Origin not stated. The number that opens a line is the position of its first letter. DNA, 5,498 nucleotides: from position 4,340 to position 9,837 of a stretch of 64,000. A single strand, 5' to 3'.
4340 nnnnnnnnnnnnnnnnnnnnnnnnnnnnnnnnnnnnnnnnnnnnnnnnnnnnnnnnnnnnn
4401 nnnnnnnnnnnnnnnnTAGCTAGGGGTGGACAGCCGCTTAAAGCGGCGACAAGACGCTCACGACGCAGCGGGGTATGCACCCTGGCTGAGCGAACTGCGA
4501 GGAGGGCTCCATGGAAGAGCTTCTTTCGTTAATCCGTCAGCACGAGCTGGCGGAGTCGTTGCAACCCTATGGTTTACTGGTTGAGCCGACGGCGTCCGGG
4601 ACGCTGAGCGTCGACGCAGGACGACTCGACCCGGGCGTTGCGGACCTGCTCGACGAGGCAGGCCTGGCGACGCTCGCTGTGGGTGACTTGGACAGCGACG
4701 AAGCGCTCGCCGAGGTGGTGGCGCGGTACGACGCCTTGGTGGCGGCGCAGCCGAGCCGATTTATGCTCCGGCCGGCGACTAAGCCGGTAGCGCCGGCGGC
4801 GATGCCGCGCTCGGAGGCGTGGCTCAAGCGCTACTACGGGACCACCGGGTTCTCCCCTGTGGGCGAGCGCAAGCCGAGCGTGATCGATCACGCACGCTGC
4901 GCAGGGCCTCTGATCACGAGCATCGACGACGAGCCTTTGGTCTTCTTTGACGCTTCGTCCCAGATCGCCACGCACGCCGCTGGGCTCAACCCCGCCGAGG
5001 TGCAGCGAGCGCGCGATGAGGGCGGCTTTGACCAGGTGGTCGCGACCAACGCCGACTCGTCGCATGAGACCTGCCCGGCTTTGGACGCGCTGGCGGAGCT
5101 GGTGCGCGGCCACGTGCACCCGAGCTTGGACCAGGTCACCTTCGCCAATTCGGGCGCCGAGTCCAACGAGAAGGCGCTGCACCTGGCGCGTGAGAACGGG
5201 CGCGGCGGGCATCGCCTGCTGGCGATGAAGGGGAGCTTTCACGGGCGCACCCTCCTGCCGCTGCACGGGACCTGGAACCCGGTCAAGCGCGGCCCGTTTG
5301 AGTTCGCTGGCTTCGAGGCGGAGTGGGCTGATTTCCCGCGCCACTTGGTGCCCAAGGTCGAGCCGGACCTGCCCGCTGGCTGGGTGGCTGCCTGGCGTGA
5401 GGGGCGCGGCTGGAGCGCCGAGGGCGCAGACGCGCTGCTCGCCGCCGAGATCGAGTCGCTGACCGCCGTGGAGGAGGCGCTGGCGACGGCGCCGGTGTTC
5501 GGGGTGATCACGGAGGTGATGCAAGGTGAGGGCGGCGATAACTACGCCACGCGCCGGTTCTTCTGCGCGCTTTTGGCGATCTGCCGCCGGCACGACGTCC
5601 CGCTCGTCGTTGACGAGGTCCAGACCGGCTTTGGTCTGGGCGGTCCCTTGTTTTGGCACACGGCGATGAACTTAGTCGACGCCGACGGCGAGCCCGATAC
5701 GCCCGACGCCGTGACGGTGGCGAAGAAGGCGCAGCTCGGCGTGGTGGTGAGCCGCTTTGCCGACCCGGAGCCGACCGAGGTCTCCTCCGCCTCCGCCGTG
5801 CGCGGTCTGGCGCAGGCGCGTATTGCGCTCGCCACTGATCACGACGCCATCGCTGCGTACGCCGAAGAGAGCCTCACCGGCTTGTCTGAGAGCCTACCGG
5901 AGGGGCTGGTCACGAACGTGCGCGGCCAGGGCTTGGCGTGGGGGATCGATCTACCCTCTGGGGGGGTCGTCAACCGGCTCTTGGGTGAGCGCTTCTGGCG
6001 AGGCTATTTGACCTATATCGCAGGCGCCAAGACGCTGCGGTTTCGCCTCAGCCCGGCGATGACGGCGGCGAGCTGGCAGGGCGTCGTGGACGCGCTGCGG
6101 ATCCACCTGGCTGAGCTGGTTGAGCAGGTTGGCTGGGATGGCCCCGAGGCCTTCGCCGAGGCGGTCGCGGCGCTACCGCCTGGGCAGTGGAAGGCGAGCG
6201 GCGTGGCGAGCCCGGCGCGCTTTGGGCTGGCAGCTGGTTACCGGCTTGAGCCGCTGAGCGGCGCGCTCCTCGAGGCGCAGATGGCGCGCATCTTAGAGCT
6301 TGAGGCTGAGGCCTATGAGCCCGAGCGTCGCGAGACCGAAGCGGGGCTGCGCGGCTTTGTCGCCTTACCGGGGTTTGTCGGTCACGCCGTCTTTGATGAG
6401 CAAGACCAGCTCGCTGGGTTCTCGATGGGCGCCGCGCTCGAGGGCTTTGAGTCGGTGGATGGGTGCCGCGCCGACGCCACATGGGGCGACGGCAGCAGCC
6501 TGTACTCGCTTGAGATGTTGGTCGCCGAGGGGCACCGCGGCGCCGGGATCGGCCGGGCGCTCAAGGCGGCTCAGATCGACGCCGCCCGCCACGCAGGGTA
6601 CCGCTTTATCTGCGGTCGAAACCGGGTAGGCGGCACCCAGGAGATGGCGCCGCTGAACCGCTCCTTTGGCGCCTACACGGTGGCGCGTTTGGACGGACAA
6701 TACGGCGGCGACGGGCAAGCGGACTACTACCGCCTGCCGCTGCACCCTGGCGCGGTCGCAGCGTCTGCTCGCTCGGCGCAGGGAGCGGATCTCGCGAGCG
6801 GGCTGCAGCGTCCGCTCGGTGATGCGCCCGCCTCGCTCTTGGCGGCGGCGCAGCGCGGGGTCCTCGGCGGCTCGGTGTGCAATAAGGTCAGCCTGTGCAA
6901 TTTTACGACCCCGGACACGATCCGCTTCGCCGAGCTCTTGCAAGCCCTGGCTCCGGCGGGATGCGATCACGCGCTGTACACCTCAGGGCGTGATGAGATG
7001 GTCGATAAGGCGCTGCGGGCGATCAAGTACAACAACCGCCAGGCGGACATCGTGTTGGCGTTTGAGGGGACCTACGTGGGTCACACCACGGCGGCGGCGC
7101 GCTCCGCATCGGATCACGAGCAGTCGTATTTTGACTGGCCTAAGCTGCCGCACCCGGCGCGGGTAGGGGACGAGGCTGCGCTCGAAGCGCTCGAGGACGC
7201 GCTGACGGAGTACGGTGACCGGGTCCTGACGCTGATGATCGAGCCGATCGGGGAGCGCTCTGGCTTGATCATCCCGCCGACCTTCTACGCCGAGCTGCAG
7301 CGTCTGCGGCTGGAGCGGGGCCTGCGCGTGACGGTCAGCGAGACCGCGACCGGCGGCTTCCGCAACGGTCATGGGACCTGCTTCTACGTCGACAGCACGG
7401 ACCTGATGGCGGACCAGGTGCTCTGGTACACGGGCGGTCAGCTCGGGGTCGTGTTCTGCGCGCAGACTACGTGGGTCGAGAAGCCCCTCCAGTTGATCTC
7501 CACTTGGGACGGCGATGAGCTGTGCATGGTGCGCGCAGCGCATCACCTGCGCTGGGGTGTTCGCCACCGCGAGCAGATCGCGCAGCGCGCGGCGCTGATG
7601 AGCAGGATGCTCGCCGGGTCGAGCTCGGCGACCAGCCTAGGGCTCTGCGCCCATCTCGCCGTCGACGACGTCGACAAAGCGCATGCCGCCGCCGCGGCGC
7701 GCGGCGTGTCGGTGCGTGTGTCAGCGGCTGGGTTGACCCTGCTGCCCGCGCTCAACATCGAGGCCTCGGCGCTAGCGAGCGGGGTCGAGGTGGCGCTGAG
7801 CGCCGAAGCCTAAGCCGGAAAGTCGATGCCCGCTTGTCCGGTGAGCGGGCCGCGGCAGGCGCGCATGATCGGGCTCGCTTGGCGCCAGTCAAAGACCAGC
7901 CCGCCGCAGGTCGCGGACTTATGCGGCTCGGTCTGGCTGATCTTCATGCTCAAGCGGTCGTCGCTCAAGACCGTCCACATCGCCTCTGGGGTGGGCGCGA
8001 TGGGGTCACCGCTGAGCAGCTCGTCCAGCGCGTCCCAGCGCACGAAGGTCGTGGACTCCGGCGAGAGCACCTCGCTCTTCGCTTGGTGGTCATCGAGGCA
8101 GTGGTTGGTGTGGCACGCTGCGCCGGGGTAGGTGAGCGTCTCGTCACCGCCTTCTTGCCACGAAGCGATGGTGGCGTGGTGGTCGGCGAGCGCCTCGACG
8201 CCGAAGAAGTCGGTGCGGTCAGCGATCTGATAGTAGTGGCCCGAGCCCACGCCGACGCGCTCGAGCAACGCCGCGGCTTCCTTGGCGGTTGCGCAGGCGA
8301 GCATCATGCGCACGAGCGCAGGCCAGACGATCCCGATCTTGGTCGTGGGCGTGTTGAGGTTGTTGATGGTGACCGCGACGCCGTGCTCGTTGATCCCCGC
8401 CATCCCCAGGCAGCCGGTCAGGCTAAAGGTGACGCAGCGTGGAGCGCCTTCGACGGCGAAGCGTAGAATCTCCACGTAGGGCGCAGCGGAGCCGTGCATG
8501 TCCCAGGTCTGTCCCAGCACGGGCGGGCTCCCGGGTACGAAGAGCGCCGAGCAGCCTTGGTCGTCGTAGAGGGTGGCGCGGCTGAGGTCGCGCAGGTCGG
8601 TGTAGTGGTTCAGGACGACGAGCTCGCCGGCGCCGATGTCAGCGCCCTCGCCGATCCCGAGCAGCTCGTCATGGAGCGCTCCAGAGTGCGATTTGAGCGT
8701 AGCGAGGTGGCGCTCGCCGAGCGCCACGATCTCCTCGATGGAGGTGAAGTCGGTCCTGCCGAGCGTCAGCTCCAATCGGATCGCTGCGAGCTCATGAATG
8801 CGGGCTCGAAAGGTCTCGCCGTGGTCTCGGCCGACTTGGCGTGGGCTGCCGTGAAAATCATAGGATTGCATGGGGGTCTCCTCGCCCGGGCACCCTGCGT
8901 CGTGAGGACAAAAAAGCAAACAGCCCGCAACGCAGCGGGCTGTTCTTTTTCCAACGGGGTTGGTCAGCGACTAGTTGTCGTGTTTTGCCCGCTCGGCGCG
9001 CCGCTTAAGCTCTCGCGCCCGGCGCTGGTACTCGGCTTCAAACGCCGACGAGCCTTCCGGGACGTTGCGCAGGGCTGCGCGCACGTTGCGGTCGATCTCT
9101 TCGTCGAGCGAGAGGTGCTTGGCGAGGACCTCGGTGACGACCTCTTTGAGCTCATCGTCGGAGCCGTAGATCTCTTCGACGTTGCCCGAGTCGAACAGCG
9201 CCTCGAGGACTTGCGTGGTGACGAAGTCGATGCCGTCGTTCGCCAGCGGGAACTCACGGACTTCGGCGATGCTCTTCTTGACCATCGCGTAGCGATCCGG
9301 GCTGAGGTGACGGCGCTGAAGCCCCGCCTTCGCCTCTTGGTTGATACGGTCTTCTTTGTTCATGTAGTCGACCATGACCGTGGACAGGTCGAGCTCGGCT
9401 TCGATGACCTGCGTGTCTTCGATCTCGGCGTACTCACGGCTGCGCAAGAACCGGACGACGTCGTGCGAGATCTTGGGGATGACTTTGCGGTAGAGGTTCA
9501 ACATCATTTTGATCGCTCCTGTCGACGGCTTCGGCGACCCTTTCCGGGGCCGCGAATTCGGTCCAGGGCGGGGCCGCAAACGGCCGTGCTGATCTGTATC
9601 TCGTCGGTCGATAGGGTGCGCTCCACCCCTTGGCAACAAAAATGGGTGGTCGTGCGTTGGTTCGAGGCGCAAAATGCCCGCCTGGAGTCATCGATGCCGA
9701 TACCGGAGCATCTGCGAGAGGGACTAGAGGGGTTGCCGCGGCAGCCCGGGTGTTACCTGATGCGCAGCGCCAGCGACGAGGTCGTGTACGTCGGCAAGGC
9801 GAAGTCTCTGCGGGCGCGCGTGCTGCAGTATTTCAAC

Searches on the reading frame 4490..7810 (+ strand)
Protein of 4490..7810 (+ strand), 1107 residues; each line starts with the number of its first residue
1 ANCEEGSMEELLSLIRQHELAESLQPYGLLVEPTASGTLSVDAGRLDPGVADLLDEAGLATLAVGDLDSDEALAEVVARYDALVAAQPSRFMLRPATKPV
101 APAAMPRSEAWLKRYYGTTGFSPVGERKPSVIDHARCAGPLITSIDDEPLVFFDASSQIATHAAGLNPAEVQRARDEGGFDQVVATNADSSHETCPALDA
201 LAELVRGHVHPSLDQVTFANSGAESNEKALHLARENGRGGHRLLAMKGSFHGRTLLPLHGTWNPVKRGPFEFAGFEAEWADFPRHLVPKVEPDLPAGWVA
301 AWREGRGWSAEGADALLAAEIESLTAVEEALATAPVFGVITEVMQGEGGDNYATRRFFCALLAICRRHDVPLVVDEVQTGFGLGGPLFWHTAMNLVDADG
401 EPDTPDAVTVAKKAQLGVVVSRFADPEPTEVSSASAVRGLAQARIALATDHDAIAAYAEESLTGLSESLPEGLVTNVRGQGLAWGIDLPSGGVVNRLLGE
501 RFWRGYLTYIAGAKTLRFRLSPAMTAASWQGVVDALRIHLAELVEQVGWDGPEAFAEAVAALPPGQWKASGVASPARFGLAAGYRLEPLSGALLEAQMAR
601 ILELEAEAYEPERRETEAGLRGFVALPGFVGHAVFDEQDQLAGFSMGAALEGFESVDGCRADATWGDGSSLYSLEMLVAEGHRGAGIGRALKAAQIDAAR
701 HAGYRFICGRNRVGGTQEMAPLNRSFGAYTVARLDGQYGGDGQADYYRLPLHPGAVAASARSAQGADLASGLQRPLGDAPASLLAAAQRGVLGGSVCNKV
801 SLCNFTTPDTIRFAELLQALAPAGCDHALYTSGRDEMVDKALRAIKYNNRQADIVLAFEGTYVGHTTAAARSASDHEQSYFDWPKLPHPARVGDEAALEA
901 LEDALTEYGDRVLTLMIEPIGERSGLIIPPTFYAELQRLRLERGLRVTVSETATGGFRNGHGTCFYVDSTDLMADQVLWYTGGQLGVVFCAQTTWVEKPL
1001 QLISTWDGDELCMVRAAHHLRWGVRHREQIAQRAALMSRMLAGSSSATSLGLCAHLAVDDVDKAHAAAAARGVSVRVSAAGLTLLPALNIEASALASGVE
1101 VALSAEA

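Call 50: search_protein_families(library=pfam, proteins=[window:4490-7810:+], max_evalue=0.001)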
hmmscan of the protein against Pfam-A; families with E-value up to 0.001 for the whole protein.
window:4490-7810:+ (1107 aa): 1 family
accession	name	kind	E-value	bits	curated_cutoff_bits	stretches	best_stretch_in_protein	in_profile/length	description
PF00202.27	Aminotran_3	-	1.5e-44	152.7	30.5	2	131-533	10-396/403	Aminotransferase class-III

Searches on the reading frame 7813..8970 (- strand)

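Call 50: search_protein_families(library=pfam, proteins=[window:7813-8970:-], max_evalue=0.001)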
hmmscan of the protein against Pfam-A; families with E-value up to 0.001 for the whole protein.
window:7813-8970:- (386 aa): 1 family
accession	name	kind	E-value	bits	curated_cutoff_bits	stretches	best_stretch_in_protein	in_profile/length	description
PF03417.21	AAT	-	8.5e-14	52.2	23.2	1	151-299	8-149/225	Acyl-coenzyme A:6-aminopenicillanic acid acyl-transferase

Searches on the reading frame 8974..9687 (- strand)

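Call 50: search_protein_families(library=pfam, proteins=[window:8974-9687:-], max_evalue=0.001)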
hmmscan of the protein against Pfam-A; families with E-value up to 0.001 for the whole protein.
window:8974-9687:- (238 aa): 1 family
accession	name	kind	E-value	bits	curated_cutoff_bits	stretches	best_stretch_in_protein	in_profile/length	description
PF04368.18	DUF507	-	1e-18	68.4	24.7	1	65-230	3-179/182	Protein of unknown function (DUF507)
